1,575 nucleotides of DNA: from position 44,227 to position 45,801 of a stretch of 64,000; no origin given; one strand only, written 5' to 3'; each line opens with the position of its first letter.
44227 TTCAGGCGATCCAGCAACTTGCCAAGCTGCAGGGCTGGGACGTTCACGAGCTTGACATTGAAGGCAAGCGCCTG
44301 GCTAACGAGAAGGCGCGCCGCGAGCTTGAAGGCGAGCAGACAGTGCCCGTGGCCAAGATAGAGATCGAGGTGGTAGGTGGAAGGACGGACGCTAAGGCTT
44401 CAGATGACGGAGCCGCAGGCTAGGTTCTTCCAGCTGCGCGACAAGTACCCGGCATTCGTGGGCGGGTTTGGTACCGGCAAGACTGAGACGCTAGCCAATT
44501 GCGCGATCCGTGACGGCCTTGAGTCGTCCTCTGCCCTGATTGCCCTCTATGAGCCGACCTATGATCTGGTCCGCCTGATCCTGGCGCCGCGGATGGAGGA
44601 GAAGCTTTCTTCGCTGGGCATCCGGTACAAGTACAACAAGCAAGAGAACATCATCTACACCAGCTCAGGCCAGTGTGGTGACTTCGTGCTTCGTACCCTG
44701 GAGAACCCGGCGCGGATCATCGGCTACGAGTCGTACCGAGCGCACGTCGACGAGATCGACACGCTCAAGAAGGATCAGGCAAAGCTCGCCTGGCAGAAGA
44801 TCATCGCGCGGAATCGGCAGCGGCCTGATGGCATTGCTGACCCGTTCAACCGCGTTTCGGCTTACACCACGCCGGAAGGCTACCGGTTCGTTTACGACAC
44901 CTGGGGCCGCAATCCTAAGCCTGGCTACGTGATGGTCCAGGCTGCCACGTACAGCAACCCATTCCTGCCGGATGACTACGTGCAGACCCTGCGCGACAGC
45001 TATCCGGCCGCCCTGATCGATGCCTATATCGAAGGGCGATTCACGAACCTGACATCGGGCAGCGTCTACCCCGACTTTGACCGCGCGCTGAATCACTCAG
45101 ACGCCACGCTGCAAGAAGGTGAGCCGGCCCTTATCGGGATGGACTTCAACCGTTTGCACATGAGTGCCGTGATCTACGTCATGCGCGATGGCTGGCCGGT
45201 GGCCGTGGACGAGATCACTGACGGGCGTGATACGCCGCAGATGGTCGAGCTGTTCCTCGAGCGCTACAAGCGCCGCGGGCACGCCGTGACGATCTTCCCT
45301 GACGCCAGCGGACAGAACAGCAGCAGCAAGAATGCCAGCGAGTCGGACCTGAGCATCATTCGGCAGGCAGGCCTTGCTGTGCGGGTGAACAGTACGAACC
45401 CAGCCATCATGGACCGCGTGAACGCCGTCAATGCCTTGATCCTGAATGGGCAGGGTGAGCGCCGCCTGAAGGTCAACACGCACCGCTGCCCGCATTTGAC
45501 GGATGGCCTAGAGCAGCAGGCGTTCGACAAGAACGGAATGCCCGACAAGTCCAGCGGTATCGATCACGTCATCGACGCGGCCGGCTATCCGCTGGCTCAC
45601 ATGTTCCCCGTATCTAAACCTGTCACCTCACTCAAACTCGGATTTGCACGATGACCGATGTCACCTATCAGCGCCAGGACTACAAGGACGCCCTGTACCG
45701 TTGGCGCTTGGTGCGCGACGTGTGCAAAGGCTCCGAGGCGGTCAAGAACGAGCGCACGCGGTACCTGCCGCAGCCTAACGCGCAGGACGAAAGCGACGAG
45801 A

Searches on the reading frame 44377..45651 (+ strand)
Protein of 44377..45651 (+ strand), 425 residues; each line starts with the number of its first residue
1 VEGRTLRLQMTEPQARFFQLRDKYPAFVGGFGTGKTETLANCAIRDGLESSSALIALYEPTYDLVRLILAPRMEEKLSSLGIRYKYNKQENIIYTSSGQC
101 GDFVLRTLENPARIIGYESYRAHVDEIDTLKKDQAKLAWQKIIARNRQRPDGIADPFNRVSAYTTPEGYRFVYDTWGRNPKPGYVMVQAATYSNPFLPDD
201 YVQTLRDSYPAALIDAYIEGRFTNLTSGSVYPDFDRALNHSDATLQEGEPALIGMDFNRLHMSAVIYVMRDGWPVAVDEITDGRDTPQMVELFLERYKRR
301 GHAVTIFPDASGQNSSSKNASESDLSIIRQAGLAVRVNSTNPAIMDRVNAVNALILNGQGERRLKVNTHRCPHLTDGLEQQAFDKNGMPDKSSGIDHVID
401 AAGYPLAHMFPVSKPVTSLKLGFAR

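Call 96: search_dna_similar(query=window:44377-45651:+, collection=phages, mode=protein, max_rows=12)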
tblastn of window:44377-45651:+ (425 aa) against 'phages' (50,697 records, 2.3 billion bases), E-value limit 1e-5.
Records with a match: 959; places in all: 973; records where one place covers at least 80% of the query: 930.
Best place of each record, by identity: 60-80% 3; <60% 956.
By first word of the organism name: Salmonella 373; Escherichia 262; Vibrio 69; Klebsiella 56; Pseudomonas 45; Serratia 13; Kagunavirus 11; Rhizobium 10; Salinibacter 10; Stenotrophomonas 9; and 38 more.
By host as written in the record: Escherichia coli 145; - 66; Salmonella enterica subsp. enterica serovar Enteritidis 56; Salmonella enterica 54; Salmonella enterica subsp. enterica serovar Typhimurium 49; Salmonella sp. 37; Vibrio breoganii 23; Salmonella enterica subsp. enterica serovar Enteritidis PT1 20; and 243 more.
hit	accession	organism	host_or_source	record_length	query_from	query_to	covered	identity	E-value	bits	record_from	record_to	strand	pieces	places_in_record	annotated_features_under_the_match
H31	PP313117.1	Xanthomonas phage Kintu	Xanthomonas vasicola pv. musacearum ...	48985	4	414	97%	77.4%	0e+0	681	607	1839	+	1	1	terminase large subunit | hypothetical protein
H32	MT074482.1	Salmonella phage horsemountain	Salmonella enterica subsp. enterica ...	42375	8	424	98%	58.8%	1e-158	501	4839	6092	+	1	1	terminase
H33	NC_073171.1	Salmonella phage horsemountain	Salmonella enterica subsp. enterica ...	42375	8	424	98%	58.8%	1e-158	501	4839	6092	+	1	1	terminase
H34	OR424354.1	Salmonella phage vB_SenS_TUMS_E6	Salmonella enterica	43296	8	424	98%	58.5%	5e-158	499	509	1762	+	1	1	putative terminase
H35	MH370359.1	Salmonella phage S101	Salmonella enterica serotype ...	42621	8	424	98%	58.3%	1e-157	498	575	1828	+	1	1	putative terminase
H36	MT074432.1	Salmonella phage dunkel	Salmonella enterica subsp. enterica ...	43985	8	424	98%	58.3%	2e-157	498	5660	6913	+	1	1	terminase large subunit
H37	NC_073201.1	Salmonella phage dunkel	Salmonella enterica subsp. enterica ...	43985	8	424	98%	58.3%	2e-157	498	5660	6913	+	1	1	terminase large subunit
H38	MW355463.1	Salmonella phage vB_SenS_ER21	Salmonella enterica subsp. enterica ...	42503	8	424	98%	58.3%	2e-157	497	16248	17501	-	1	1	hypothetical protein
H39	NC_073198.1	Salmonella phage vB_SenS_ER21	Salmonella enterica subsp. enterica ...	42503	8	424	98%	58.3%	2e-157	497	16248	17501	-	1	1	hypothetical protein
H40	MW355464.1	Salmonella phage vB_SenS_ER22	Salmonella enterica subsp. enterica ...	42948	8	424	98%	58.3%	2e-157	497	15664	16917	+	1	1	hypothetical protein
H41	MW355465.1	Salmonella phage vB_SenS_ER23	Salmonella enterica subsp. enterica ...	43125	8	424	98%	58.3%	2e-157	497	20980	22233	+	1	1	hypothetical protein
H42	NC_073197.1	Salmonella phage vB_SenS_ER23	Salmonella enterica subsp. enterica ...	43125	8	424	98%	58.3%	2e-157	497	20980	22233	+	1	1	hypothetical protein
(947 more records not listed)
